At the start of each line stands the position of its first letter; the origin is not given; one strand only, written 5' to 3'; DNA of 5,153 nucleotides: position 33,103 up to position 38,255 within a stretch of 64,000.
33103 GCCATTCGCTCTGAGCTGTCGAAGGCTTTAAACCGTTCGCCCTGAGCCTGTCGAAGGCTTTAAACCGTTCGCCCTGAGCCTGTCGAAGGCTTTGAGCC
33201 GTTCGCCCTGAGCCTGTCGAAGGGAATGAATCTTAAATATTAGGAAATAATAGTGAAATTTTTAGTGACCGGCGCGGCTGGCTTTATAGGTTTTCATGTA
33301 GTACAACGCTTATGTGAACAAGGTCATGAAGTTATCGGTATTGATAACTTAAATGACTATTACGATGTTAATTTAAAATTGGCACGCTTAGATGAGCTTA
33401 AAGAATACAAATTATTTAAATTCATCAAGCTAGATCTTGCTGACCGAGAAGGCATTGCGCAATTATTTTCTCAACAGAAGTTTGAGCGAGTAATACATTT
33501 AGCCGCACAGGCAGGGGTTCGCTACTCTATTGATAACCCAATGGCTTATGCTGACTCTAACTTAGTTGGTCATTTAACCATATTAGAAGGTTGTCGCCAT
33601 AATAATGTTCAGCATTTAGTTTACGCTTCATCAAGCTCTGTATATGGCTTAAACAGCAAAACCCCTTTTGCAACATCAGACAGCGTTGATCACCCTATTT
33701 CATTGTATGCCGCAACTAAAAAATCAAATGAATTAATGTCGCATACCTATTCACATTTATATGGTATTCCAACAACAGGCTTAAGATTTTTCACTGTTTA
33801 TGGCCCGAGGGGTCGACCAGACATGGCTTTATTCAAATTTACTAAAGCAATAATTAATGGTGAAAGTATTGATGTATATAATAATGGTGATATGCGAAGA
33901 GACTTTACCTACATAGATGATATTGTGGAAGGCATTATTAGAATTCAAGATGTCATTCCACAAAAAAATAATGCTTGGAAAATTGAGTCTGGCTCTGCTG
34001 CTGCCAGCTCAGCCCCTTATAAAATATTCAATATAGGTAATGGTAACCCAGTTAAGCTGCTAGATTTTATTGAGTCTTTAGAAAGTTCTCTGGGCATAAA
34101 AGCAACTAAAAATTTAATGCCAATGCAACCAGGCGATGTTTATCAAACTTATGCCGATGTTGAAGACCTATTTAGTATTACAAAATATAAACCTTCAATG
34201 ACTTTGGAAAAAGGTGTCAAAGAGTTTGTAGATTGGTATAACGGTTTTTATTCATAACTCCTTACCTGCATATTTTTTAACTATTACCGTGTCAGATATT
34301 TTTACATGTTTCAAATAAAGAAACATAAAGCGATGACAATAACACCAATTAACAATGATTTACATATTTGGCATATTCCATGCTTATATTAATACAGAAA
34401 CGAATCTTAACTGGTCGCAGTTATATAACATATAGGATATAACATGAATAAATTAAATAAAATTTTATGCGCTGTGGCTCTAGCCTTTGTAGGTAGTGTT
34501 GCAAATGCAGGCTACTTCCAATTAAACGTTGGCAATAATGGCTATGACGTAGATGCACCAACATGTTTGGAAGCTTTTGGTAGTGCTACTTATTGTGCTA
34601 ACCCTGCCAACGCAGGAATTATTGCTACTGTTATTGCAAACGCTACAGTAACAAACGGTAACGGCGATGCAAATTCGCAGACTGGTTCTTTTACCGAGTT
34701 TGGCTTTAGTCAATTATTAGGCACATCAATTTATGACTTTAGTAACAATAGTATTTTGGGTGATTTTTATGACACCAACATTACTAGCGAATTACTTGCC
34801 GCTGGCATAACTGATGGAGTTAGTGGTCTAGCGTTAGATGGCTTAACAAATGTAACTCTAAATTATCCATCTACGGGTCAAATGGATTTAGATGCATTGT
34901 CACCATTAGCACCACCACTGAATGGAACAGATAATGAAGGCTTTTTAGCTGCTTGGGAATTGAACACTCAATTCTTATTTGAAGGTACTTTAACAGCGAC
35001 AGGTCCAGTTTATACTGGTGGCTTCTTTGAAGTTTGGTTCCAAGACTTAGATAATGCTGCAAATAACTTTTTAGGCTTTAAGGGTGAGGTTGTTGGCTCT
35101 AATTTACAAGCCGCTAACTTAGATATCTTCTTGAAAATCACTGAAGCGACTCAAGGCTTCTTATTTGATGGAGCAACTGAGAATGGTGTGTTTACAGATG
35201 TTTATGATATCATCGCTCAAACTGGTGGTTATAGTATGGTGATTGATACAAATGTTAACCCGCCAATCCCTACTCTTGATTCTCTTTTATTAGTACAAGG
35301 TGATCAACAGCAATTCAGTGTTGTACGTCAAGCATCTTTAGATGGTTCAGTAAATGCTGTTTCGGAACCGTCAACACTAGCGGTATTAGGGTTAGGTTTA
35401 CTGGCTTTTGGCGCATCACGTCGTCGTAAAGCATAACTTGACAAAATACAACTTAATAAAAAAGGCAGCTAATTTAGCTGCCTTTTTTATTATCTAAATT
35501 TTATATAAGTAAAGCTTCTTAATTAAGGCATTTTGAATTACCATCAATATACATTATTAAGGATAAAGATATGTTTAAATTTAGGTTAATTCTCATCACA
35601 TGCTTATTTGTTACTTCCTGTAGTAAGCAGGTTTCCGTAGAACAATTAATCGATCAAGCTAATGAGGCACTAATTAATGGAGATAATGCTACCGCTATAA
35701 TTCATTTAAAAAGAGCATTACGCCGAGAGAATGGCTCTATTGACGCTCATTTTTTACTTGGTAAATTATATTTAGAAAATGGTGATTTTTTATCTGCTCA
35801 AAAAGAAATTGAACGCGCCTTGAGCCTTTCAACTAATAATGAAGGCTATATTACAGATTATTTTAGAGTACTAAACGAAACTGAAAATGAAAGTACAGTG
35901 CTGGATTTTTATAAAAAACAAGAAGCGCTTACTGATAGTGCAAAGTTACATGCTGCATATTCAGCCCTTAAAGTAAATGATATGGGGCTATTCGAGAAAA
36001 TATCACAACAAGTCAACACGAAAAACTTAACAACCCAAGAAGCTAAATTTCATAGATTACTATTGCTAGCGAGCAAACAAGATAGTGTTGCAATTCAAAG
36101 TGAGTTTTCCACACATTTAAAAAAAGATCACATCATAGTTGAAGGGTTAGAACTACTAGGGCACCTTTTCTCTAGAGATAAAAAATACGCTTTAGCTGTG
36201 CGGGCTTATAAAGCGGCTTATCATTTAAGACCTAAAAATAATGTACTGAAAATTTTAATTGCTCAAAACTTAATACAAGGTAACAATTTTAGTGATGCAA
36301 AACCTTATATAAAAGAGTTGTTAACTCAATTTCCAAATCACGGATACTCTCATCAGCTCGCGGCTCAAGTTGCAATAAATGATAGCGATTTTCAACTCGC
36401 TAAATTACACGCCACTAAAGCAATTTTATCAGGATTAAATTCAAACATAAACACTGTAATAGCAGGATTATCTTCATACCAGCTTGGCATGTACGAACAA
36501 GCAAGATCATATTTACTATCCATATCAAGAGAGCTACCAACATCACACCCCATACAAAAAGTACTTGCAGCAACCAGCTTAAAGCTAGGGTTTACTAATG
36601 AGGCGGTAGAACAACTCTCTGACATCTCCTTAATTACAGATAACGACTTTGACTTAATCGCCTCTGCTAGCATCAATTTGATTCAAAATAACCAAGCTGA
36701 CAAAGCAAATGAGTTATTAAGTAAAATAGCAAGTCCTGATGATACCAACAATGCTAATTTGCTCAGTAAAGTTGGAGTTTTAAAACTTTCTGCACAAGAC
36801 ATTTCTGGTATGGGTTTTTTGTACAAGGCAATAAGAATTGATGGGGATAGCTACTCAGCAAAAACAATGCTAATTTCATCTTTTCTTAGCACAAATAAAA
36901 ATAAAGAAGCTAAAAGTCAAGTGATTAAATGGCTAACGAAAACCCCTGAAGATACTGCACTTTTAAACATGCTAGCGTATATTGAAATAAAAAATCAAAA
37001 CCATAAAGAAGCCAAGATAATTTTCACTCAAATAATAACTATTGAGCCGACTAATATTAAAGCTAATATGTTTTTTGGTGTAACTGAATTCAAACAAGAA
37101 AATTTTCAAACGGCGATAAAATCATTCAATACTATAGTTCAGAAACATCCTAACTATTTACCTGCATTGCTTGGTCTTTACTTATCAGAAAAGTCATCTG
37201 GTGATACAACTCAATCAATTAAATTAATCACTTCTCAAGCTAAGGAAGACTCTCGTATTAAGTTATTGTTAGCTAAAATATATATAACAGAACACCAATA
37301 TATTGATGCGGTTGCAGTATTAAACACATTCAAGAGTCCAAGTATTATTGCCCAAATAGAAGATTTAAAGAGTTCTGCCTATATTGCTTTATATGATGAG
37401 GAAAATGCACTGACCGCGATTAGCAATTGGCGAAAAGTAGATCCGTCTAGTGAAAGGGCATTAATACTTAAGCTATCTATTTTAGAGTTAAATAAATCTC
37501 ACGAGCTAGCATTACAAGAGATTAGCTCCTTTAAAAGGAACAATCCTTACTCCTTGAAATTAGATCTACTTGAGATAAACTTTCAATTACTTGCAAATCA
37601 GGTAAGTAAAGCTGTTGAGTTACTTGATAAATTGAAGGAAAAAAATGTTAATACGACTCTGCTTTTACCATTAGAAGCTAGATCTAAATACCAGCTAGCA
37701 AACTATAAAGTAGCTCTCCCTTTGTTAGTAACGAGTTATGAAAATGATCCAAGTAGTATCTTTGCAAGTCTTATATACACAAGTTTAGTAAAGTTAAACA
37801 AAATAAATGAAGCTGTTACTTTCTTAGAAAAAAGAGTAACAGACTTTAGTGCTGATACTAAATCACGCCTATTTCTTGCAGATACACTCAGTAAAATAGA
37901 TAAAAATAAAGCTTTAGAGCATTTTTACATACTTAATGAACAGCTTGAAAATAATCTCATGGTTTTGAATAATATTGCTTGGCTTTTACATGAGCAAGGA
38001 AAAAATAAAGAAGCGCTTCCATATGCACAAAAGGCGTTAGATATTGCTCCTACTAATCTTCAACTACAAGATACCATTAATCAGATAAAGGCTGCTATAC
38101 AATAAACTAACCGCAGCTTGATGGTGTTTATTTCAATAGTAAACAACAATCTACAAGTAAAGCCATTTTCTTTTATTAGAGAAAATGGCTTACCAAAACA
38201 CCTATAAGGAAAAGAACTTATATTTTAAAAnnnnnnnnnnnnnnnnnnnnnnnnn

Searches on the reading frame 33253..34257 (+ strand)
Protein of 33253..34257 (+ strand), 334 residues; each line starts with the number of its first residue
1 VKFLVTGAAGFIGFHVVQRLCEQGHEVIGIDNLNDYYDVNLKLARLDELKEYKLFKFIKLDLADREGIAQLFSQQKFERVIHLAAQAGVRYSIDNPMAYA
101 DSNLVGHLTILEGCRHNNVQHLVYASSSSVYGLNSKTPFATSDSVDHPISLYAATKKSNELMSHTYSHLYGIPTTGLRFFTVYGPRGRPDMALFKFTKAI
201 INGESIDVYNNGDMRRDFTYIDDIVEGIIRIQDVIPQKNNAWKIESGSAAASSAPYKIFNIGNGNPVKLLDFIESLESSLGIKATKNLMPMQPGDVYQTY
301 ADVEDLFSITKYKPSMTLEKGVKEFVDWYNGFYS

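Call 6: search_protein_families(library=pfam, proteins=[window:33253-34257:+], max_evalue=0.001)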
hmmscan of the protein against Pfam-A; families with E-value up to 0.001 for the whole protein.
window:33253-34257:+ (334 aa): 9 families
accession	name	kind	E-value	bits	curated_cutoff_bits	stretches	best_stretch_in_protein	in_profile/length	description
PF01370.27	Epimerase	-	1.1e-56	192.4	20.9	1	4-232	2-225/240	NAD dependent epimerase/dehydratase family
PF16363.11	GDP_Man_Dehyd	-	1e-54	186.7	27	1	4-324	1-331/332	GDP-mannose 4,6 dehydratase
PF01073.25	3Beta_HSD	-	3e-19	69.6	22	1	4-286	1-274/280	3-beta hydroxysteroid dehydrogenase/isomerase family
PF04321.23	RmlD_sub_bind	-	5.1e-16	59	27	1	1-238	1-203/287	RmlD substrate binding domain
PF02719.21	Polysacc_synt_2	-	2.5e-14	53.6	20.2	1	4-230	2-215/293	Polysaccharide biosynthesis protein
PF00106.31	adh_short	-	2.6e-06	27.5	26.6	1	4-96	4-92/195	short chain dehydrogenase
PF13460.12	NAD_binding_10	-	3.2e-06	27.6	27.2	1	7-157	1-125/184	NAD(P)H-binding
PF07993.18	NAD_binding_4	-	1.9e-05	24.4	20.1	1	5-166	1-177/258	Male sterility protein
PF08659.16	KR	-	0.00017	22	22.6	1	3-135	3-145/180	KR domain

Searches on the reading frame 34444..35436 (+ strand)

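Call 6: search_protein_families(library=pfam, proteins=[window:34444-35436:+], max_evalue=0.001)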
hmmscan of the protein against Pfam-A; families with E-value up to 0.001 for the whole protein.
window:34444-35436:+ (330 aa): 1 family
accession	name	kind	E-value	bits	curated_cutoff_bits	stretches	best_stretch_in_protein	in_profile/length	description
PF07589.16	PEP-CTERM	-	5.1e-06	26.8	20.7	1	305-327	1-24/24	PEP-CTERM motif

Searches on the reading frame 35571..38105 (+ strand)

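Call 6: search_protein_families(library=pfam, proteins=[window:35571-38105:+], max_evalue=0.001)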
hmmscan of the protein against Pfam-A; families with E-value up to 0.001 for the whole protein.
window:35571-38105:+ (844 aa): 21 families
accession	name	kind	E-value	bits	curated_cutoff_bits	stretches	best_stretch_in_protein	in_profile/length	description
PF14559.12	TPR_19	-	4.3e-37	126.7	25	2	203-266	4-67/68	Tetratricopeptide repeat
PF07719.23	TPR_2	-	1.5e-25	87.6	27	1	798-829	3-34/34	Tetratricopeptide repeat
PF13428.12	TPR_14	-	4.6e-25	86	23.5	0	28-66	6-44/44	Tetratricopeptide repeat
PF23914.1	TPR_CcmH_CycH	-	2.2e-20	73.5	42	3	182-278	42-141/158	Cytochrome c-type biogenesis protein H TPR domain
PF13181.12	TPR_8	-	5e-20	70.3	25.7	0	799-829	4-34/34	Tetratricopeptide repeat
PF13432.12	TPR_16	-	4.6e-19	69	32.7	0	28-84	2-58/65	Tetratricopeptide repeat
PF00515.34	TPR_1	-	8.5e-18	63.8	27.8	1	798-829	3-34/34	Tetratricopeptide repeat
PF12895.13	ANAPC3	-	5e-17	62.4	27.2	0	676-754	3-81/82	Anaphase-promoting complex, cyclosome, subunit 3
PF13174.12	TPR_6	-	3.8e-12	46.4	26.3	0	504-528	8-32/33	Tetratricopeptide repeat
PF13424.12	TPR_12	-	4.3e-12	46.5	30.1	1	781-827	29-76/77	Tetratricopeptide repeat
PF09613.16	HrpB1_HrpK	-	2e-09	37.6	29.3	0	214-273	35-94/126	Bacterial type III secretion protein (HrpB1_HrpK)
PF13431.12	TPR_17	-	5.8e-09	36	24.4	0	46-77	2-33/34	Tetratricopeptide repeat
PF13429.12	TPR_15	-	2.6e-08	34.1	26.2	0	58-132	145-222/280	Tetratricopeptide repeat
PF25064.1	ARM_TT21_5th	-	1.6e-07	32.1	27.8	0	500-562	5-67/117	TT21 fifth ARM repeats domain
PF25063.1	ARM_TT21_C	-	7.5e-07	29.7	35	0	463-520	97-153/209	Tetratricopeptide repeat protein 21 C-terminal ARM domain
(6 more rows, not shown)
